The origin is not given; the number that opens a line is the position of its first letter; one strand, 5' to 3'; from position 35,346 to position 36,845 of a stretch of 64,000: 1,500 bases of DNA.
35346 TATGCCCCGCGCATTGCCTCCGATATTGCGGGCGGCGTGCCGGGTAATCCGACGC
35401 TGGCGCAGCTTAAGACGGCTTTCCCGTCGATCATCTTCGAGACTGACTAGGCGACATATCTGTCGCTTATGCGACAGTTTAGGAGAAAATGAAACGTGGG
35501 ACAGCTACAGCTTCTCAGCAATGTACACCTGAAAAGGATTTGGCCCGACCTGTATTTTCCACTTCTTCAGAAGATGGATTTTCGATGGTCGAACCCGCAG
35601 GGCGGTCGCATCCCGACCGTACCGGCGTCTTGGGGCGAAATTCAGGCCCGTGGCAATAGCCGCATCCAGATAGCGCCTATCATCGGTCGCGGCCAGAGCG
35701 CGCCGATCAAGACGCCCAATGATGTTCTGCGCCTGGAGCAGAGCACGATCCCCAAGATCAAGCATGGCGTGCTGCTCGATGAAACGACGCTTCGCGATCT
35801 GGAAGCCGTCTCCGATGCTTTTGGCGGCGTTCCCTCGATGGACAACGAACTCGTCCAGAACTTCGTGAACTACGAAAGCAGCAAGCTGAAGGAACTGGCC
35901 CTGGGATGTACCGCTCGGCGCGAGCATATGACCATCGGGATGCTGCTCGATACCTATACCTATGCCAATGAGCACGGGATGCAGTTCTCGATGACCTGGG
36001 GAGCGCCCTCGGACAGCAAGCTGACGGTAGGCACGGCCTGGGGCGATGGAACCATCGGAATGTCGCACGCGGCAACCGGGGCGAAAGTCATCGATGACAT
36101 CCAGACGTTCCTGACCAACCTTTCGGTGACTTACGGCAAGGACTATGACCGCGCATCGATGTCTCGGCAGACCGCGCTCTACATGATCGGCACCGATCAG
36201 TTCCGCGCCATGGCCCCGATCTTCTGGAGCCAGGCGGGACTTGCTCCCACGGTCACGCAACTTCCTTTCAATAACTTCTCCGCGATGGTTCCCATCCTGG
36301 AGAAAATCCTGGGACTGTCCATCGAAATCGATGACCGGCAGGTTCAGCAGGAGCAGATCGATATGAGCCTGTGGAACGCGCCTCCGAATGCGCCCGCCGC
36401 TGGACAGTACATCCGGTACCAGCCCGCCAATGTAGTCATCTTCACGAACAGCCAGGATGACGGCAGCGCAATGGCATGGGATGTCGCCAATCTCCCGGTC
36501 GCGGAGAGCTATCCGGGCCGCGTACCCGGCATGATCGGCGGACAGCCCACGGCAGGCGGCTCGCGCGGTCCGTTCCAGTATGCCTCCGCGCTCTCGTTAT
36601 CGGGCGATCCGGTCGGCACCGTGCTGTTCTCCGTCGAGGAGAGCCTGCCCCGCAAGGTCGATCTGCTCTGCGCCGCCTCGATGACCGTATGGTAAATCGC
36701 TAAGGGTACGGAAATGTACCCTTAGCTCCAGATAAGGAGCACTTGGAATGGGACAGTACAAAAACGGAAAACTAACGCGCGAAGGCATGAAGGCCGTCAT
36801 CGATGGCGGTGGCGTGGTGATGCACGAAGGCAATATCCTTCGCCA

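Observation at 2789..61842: Genome-wide start-associated palindrome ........-NN-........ marking the first gene of modules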

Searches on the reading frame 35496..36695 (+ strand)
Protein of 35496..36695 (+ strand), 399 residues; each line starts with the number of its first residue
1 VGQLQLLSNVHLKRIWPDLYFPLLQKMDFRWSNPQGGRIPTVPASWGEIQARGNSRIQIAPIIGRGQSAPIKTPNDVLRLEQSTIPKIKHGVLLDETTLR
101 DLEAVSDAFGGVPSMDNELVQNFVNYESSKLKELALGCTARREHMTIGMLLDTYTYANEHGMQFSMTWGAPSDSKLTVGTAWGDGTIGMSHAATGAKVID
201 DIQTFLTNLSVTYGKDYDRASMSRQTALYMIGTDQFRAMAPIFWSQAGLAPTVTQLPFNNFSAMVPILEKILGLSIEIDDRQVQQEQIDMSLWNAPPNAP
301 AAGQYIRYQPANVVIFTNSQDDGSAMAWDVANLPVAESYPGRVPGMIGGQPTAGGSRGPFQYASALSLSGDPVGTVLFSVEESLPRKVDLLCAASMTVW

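Call 7: search_dna_similar(query=window:35496-36695:+, collection=phages, mode=protein, max_rows=25)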
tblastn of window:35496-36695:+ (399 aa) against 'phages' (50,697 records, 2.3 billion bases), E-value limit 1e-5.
No match.

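Call 13: find_related_loci(query=window:35496-36695:+, collection=viral_contigs, flank=10000)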
Query window:35496-36695:+ (399 aa) in viral_contigs; peptide patterns used: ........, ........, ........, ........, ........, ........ (x = any residue, [..] = any of these).
4 stretches matched a pattern, but none encodes a relative of the query by tblastn (E <= 1e-3).

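Call 14: find_encoding_contigs(protein=window:35496-36695:+, flank=10000, max_places=10)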
Protein window:35496-36695:+ (399 aa): 2 contigs read that carry it; 1 place shown.
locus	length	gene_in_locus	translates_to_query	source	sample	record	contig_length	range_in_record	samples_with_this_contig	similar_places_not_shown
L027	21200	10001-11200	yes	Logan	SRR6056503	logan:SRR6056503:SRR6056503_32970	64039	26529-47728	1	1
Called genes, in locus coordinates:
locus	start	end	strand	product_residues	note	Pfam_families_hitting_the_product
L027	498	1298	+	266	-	-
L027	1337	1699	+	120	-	-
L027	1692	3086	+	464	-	PF01555:N6_N4_Mtase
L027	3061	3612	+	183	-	-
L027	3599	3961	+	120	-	-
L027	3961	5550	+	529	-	PF17289:Terminase_6C (faint)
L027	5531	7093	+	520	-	PF06074:Portal_Mu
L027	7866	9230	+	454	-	PF25145:NfeD1b_N (faint), PF01343:Peptidase_S49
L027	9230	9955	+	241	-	-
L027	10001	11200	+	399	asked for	-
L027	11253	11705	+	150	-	-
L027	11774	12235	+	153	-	-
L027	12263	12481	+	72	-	-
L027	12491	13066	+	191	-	PF01510:Amidase_2 (weak)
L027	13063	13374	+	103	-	-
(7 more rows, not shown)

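Call 15: find_homologous_proteins(query=window:35496-36695:+, max_evalue=0.00001)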
Query window:35496-36695:+ (399 aa): 7 proteins with E <= 0.00001 among 4197 candidates.
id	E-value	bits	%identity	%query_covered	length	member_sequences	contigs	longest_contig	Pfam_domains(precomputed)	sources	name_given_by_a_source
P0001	6.3e-269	909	100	100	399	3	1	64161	-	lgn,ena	-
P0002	1.5e-129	451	52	99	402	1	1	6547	PF03864.23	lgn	-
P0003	1.7e-121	424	50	100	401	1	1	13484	PF03864.23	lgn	-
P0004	7.9e-103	363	45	100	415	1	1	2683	PF03864.23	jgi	jgi:hypothetical protein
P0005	4.0e-99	350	45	100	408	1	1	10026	-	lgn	-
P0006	4.2e-97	344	44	100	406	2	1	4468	-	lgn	-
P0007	3.7e-92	327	42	99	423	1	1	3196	-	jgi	jgi:hypothetical protein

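Call 16: find_encoding_contigs(protein=P0003, flank=10000, max_places=4)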
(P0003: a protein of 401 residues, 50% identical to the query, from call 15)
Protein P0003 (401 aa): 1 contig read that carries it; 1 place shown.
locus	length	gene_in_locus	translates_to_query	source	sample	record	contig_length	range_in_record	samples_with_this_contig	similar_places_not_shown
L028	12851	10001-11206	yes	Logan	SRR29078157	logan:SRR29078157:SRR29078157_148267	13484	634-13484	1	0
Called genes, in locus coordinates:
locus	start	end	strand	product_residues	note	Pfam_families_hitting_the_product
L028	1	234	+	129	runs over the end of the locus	-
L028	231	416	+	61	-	-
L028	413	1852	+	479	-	PF01555:N6_N4_Mtase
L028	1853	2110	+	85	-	-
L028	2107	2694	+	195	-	-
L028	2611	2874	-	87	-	-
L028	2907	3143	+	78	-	-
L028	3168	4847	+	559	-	-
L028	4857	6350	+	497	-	PF06074:Portal_Mu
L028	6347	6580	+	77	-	-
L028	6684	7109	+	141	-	-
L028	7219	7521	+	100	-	-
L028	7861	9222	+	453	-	PF01343:Peptidase_S49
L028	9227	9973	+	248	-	-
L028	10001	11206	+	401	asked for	PF03864:Phage_cap_E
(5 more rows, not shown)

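Call 17: find_encoding_contigs(protein=P0005, flank=10000, max_places=4)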
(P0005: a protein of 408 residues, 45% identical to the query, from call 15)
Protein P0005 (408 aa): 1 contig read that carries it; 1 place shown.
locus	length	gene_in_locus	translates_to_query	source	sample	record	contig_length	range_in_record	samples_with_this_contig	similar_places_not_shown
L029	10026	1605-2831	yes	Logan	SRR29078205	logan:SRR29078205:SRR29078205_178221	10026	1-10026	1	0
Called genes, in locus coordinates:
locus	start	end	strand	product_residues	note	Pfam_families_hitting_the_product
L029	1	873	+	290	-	?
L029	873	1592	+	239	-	-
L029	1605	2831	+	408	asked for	-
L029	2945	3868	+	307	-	-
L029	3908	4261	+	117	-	-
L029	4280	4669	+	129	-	-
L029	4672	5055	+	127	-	-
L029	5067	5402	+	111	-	-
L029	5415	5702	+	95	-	-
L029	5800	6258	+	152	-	-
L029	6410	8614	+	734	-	-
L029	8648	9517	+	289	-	-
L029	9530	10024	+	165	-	?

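Call 18: find_encoding_contigs(protein=P0002, flank=10000, max_places=4)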
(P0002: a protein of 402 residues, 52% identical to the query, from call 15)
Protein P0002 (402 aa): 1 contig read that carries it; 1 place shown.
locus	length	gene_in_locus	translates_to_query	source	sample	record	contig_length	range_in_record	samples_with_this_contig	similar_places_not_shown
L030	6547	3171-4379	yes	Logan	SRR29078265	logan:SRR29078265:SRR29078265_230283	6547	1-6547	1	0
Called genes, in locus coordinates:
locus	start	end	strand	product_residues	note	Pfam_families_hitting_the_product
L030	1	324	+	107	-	?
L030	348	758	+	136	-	-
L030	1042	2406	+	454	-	PF25145:NfeD1b_N, PF01343:Peptidase_S49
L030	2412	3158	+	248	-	-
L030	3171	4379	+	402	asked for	PF03864:Phage_cap_E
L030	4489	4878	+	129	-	-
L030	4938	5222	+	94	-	-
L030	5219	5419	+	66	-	PF28077:THIVI_2564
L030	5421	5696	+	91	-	-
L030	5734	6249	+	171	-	PF01510:Amidase_2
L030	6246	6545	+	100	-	?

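Call 22: find_related_loci(query=A1, collection=genome_contigs, flank=10000)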
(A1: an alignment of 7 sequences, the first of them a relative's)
Query A1 (399 aa) in genome_contigs; peptide patterns used: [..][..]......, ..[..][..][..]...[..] (x = any residue, [..] = any of these).
357 stretches matched a pattern, but none encodes a relative of the query by tblastn (E <= 1e-3).

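Call 23: find_related_loci(query=A1, collection=viral_contigs, flank=10000)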
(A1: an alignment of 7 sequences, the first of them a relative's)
Query A1 (399 aa) in viral_contigs; peptide patterns used: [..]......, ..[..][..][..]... (x = any residue, [..] = any of these).
44 stretches matched a pattern; 4 encode a relative of the query (tblastn E <= 1e-3); 4 distinct loci.
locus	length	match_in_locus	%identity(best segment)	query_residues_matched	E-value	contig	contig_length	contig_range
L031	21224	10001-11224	42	5-398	9e-102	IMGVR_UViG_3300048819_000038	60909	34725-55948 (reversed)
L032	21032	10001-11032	29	19-387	3e-42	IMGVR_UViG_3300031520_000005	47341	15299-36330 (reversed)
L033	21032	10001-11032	33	36-398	6e-39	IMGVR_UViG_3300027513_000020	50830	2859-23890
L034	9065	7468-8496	29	19-387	8e-39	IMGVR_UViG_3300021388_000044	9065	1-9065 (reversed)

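Call 37: find_related_loci(query=A1, collection=metagenome_contigs, flank=10000)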
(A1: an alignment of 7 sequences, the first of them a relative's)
Query A1 (399 aa) in metagenome_contigs; peptide patterns used: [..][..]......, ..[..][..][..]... (x = any residue, [..] = any of these).
282 stretches matched a pattern, but none encodes a relative of the query by tblastn (E <= 1e-3).

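Call 52: find_homologous_proteins(query=A1, max_evalue=1e-10)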
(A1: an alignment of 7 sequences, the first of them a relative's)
Query A1 (7 sequences) (399 aa, profile of the alignment): 16 proteins with E <= 1e-10 among 8000 candidates.
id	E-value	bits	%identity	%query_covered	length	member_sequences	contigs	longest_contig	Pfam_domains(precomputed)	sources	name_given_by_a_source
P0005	9.3e-211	718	45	100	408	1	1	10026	-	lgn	-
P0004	2.2e-210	717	45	100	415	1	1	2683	PF03864.23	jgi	jgi:hypothetical protein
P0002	5.0e-210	716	52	99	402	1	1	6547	PF03864.23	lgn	-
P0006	4.1e-209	713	44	100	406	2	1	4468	-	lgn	-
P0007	1.5e-205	701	42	99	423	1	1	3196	-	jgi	jgi:hypothetical protein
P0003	7.6e-203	692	50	100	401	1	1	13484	PF03864.23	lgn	-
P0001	3.1e-193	661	100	100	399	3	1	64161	-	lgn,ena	-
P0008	3.1e-187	641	43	100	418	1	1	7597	PF03864.23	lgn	-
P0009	9.6e-179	613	44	100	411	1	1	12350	PF03864.23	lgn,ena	-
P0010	3.9e-175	601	45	100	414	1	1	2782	PF03864.23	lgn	-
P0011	1.0e-151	524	40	94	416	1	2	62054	PF03864.23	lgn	-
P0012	6.5e-137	475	40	99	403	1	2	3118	PF03864.23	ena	-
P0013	1.8e-128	447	40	93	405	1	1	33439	PF03864.23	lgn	-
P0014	4.0e-48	183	29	90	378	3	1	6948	PF03864.23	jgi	jgi:hypothetical protein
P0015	4.3e-45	173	27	99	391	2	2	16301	-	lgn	-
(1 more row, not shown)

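Call 53: find_encoding_contigs(protein=P0011, flank=10000, max_places=3)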
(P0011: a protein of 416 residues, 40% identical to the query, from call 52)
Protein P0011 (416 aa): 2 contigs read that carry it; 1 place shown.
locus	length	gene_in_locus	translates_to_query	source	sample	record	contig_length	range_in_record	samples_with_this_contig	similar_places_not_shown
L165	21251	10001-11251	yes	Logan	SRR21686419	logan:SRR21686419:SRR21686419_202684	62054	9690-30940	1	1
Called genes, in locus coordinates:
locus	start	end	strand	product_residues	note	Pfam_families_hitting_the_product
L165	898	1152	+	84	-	PF12843:QSregVF_b (weak)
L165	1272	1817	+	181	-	-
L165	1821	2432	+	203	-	-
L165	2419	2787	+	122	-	-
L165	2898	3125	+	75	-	-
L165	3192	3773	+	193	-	-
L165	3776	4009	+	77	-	-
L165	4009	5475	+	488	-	-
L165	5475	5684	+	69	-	-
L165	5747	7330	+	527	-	PF06074:Portal_Mu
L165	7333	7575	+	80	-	-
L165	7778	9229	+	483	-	PF01343:Peptidase_S49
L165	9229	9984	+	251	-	-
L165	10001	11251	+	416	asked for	PF03864:Phage_cap_E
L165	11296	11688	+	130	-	-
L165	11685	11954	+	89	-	-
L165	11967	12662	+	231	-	-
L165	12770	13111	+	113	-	-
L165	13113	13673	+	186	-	PF01510:Amidase_2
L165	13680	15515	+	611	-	-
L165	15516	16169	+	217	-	-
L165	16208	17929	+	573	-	-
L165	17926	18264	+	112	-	-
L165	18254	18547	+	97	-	-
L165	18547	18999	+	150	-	-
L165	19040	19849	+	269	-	-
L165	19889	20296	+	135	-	-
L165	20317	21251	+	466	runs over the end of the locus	-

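Call 54: find_encoding_contigs(protein=P0013, flank=10000, max_places=3)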
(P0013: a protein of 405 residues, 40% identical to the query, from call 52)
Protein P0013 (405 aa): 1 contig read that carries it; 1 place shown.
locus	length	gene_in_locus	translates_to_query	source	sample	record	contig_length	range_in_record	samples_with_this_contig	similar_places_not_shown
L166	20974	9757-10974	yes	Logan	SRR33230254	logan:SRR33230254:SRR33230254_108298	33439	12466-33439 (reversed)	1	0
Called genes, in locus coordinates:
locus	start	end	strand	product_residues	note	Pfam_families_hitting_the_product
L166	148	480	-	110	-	-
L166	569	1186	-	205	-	-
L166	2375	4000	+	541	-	-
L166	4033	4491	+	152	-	-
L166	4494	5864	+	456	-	-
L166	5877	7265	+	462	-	PF06074:Portal_Mu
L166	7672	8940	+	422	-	PF00574:CLP_protease (weak), PF25145:NfeD1b_N, PF01343:Peptidase_S49, PF10123:Mu-like_Pro_N (weak)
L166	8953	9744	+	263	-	-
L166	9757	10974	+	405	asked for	PF03864:Phage_cap_E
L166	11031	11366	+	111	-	-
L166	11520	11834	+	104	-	-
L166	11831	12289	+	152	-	-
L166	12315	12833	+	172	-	-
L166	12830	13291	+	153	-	-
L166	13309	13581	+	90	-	-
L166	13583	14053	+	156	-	-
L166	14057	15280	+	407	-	PF13385:Laminin_G_3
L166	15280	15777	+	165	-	-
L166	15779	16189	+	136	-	PF23140:Gp80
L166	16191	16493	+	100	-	-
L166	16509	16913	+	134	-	PF23140:Gp80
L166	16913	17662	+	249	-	-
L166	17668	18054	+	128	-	-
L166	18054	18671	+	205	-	-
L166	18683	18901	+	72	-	-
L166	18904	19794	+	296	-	-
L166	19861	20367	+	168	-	-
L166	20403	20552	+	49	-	-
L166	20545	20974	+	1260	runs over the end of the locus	-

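Call 55: find_encoding_contigs(protein=P0009, flank=10000, max_places=3)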
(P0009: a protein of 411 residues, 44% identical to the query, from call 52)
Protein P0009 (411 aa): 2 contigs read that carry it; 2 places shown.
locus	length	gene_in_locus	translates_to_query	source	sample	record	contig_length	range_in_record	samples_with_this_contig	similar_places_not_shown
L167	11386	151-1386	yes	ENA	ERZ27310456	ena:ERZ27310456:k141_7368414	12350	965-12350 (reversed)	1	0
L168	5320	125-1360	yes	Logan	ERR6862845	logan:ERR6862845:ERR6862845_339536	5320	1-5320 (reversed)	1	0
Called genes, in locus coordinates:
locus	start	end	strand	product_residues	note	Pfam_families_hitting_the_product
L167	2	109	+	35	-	?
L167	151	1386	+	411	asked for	PF03864:Phage_cap_E (weak)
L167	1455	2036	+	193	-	PF13482:RNase_H_2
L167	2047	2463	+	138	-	-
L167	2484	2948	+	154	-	-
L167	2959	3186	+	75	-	-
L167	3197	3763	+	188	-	PF01510:Amidase_2 (weak)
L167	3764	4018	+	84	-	-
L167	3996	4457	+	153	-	-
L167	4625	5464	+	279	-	-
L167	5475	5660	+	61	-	-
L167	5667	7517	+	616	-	-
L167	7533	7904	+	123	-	-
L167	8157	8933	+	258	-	-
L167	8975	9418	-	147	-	-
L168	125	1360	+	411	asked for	PF03864:Phage_cap_E (weak)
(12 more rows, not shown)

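Call 72: search_protein_families(library=pfam, proteins=[L165:1272-1817:+, L165:1821-2432:+, L165:2419-2787:+, L165:3192-3773:+, L166:2375-4000:+, L166:4033-4491:+], max_evalue=0.01)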
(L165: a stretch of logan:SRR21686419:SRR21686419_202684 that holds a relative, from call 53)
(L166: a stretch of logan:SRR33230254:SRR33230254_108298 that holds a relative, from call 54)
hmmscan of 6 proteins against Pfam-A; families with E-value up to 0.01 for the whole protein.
L165:1272-1817:+ (181 aa): 2 families
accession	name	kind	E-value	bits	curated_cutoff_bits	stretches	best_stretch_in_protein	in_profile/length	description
PF12843.12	QSregVF_b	-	0.00015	22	22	1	135-163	9-36/66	Putative quorum-sensing-regulated virulence factor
PF20600.3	ExoX-like_C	-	0.00074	19.3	26.5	1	141-162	3-26/30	Exodeoxyribonuclease X-like C-terminal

L165:1821-2432:+ (203 aa): 0 families

L165:2419-2787:+ (122 aa): 12 families
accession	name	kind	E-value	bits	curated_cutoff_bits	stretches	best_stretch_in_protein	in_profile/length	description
PF09548.15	Spore_III_AB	-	0.00018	22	32.5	1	14-111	22-122/170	Stage III sporulation protein AB (spore_III_AB)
PF20782.3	TssR_VWA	-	0.00057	19.5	25.7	1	11-99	53-142/304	TssR protein VWA domain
PF25443.1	ANG-1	-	0.0012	19.4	28.5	1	36-108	9-78/105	ANG-1-like domain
PF06005.17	ZapB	-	0.002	19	31.5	0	23-57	14-48/71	Cell division protein ZapB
PF11559.13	ADIP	-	0.002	18.6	34.3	1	19-84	58-123/151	Afadin- and alpha -actinin-Binding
PF25764.1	KIF21A_4th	-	0.0022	18.1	33.1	1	9-88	45-119/183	KIF21A-like domain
PF00261.25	Tropomyosin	-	0.0023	17.8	38.6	1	13-107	121-215/242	Tropomyosin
PF15294.11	Leu_zip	-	0.0029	17.6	28.2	1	23-97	129-204/275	Leucine zipper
PF12443.13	AKNA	-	0.0032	18.5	28.1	0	18-60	51-93/99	AT-hook-containing transcription factor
PF01519.22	DUF16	-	0.0085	17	40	1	4-65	39-100/104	Protein of unknown function DUF16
PF15035.11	Rootletin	-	0.0092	16.4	36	0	13-83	9-79/188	Ciliary rootlet component, centrosome cohesion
PF05667.16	CCDC22_CC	-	0.0098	15.5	39.2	0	11-75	203-270/477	CCDC22 protein coiled-coil region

L165:3192-3773:+ (193 aa): 0 families

L166:2375-4000:+ (541 aa): 0 families

L166:4033-4491:+ (152 aa): 3 families
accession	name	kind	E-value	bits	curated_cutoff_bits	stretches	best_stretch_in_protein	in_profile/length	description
PF13551.12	HTH_29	-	0.00018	21.9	28.1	1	12-38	8-35/64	Winged helix-turn helix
PF13384.12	HTH_23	-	0.00047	20.3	24.6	1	10-38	12-40/50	Homeodomain-like domain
PF20901.3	Sf6_terminase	-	0.00094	19.7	27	1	8-109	9-103/106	Bacteriophage Sf6, terminase small subunit-like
